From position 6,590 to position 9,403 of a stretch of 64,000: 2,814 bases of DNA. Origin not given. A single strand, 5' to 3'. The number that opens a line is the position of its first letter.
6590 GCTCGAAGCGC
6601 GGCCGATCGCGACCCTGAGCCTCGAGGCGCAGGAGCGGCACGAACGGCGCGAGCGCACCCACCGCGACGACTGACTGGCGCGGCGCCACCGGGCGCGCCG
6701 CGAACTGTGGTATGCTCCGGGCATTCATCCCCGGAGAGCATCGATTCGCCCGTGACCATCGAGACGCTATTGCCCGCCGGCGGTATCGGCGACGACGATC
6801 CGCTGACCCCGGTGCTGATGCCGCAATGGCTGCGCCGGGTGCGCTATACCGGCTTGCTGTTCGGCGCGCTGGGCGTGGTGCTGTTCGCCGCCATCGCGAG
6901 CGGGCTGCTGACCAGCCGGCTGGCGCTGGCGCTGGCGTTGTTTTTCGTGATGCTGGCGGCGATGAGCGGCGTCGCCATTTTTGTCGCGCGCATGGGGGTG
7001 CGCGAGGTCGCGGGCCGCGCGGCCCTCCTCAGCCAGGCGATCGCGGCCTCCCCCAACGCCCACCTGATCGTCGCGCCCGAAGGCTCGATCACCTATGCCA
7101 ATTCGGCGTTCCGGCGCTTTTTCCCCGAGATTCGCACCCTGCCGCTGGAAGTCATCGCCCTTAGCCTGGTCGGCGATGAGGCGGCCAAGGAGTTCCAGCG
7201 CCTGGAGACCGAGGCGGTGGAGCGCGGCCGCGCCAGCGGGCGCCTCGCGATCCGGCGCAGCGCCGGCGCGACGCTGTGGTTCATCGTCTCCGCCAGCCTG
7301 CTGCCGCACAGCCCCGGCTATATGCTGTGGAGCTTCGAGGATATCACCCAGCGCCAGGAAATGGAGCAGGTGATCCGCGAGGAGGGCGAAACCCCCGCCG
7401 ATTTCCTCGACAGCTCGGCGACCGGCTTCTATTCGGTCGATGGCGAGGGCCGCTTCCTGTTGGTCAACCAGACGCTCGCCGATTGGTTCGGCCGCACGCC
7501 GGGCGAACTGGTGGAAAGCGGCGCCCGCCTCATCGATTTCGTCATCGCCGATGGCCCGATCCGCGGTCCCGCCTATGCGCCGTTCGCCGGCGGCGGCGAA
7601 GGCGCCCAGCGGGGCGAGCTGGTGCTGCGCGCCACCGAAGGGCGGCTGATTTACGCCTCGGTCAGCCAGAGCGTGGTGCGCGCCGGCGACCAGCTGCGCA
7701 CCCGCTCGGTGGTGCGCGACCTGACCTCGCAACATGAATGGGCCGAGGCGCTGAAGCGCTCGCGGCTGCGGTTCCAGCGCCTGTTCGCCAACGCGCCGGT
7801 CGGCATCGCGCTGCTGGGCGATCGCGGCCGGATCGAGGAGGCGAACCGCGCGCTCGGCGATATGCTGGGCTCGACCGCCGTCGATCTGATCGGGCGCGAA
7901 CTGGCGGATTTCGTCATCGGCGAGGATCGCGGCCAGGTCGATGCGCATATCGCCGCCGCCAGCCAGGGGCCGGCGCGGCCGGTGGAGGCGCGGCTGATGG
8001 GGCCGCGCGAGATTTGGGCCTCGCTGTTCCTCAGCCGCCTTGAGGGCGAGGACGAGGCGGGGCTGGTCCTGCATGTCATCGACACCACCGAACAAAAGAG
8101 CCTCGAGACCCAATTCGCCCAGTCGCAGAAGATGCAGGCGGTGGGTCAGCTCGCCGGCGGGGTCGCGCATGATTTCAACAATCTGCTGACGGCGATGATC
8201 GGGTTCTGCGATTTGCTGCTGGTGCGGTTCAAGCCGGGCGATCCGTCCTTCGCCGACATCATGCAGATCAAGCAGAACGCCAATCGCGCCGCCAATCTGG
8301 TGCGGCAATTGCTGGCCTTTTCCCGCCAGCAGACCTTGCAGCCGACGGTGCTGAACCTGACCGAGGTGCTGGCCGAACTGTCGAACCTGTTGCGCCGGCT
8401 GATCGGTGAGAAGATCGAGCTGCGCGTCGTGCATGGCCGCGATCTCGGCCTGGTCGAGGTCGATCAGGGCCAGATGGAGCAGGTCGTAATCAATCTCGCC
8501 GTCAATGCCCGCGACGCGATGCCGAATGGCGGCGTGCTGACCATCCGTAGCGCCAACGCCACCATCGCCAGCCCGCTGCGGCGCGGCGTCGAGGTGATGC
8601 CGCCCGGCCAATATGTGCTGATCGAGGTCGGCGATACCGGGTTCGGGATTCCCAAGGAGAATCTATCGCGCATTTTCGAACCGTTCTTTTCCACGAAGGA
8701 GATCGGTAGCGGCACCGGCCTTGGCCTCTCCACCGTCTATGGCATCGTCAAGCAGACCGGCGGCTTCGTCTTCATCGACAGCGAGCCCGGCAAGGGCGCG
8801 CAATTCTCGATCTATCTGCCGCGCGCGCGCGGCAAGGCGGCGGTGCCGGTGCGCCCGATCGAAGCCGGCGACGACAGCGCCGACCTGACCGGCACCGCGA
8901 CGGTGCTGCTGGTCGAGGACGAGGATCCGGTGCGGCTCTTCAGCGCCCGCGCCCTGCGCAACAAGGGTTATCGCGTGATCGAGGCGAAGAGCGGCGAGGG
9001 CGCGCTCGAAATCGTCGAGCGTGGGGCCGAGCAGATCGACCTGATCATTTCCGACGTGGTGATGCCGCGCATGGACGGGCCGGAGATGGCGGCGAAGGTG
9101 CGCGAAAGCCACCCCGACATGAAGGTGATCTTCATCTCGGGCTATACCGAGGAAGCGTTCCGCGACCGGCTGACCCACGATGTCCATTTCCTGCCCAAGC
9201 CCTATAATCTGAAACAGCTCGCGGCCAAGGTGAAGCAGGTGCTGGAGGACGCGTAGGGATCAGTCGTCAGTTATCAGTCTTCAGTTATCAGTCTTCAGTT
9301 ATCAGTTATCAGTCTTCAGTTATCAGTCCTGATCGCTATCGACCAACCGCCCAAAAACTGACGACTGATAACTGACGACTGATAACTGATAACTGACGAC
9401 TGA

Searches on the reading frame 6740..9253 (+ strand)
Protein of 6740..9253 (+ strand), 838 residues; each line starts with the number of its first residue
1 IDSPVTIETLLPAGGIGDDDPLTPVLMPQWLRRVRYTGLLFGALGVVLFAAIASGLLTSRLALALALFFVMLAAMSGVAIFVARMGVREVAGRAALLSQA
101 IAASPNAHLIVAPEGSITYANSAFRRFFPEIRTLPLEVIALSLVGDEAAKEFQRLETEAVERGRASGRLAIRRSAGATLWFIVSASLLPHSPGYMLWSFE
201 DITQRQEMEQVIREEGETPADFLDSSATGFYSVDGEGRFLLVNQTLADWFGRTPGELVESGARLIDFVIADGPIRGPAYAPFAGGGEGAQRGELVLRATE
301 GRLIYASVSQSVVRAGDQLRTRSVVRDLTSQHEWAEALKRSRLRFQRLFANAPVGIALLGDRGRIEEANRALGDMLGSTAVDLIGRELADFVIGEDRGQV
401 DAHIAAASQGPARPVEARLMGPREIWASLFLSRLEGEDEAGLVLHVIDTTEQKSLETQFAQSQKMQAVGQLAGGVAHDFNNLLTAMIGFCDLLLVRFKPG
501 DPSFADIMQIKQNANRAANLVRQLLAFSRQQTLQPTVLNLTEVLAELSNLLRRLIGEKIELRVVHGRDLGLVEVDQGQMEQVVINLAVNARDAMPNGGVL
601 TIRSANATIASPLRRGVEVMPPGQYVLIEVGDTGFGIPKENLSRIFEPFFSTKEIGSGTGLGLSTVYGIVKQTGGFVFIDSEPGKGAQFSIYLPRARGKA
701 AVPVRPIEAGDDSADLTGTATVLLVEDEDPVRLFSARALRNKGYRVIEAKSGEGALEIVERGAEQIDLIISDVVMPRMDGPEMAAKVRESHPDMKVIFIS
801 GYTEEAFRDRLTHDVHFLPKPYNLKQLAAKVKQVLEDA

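Call 16: search_protein_families(library=pfam, proteins=[window:7001-9253:+])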
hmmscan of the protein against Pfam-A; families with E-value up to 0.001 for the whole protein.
window:7001-9253:+ (751 aa): 8 families
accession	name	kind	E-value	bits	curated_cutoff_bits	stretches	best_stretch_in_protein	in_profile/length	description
PF08448.16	PAS_4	-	3.7e-23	82.3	23.1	1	262-366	1-109/110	PAS fold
PF02518.31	HATPase_c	-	2.1e-20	73.7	26.4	1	488-609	2-110/111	Histidine kinase-, DNA gyrase B-, and HSP90-like ATPase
PF00072.30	Response_reg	-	9.4e-20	71.3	30.2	1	635-744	1-110/111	Response regulator receiver domain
PF13426.13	PAS_9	-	4e-19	69.3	27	2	266-364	1-103/103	PAS domain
PF13188.13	PAS_8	-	2.3e-16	59.4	21.8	1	257-307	2-52/65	PAS domain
PF00989.32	PAS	-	8.2e-16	58.5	22.6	1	257-332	2-79/113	PAS fold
PF00512.31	HisKA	-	5.8e-10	39.5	26.9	1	382-444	3-64/66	His Kinase A (phospho-acceptor) domain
PF08447.18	PAS_3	-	0.00012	22.8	25.6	0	281-325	4-50/89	PAS fold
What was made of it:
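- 6740..9256 (+): CckA-like hybrid histidine kinase (PAS, HisKA, HATPase_c, REC). Stop TAG at 9254-9256. The true start is uncertain. Pfam domains (call 16).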

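Call 93: search_protein_families(library=ncbifam, proteins=[window:6740-9253:+], max_evalue=1e-10)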
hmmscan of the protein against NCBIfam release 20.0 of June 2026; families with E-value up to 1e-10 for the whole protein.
window:6740-9253:+ (838 aa): 67 families (the best 25 are shown)
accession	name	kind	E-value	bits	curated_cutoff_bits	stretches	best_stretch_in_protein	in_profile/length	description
NF046020.1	HisKinCckABruc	equivalog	3.4e-220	733.2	1000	1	46-836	33-868/868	cell cycle histidine kinase CckA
NF046026.1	HisKinCckACaul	equivalog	2.6e-154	514.9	1000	1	293-836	137-677/678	cell cycle histidine kinase CckA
NF010076.0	PRK13557.1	subfamily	4.1e-100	335.7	631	1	368-836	58-534/540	histidine kinase famiy protein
NF010411.0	PRK13837.1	equivalog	4.8e-81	272.9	647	1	449-836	431-813/828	two-component system VirA-like sensor kinase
NF052574.1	HisKinEspCMyxo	equivalog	1e-62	212.5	1200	1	364-836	309-784/785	serine histidine kinase EspC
NF008468.0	PRK11360.1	equivalog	5.7e-55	186.8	646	1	334-699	259-612/616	two-component system sensor histidine kinase AtoS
NF052573.1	HisKinEspAMyxo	equivalog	3.2e-51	174.3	1400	1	315-832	230-747/755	serine histidine kinase EspA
NF047466.1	hybrid_RR_LvrB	exception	1.1e-39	136.7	500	1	450-695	134-376/377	hybrid histidine kinase/response regulator LvrB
NF007688.0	PRK10364.1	equivalog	3.2e-39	135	479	1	452-696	224-452/460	two-component system sensor histidine kinase ZraS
NF046044.1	PnpS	equivalog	7.9e-37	127.2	400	1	330-694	42-390/390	two-component system histidine kinase PnpS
NF038348.1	T2SS_HK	subfamily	6.4e-35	120.6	450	1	513-694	407-572/574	histidine kinase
TIGR00229.1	sensory_box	domain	8.5e-31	106.7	22.9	1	340-457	2-124/126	PAS domain S-box protein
TIGR02956.1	TMAO_torS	equivalog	6.9e-29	100.5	676.5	1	533-837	532-822/967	TMAO reductase system sensor histidine kinase/response regulator TorS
NF008302.0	PRK11091.1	equivalog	2e-28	99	838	1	439-833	256-641/779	aerobic respiration two-component sensor histidine kinase ArcB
NF041880.1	EPS_EpsF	equivalog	1.3e-27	96.5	900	1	339-694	140-492/492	response regulator EpsF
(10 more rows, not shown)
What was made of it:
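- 6740..9256 (+): NCBIfam CckA NF046020, 733 bits, covering 33-868 of 868 profile positions, below the equivalog cut-off (call 93).
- Checked: Gene labels: the upstream gene matches NCBIfam CckA over its full length (733 bits, below the 1000-bit equivalog cut-off, call 93).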
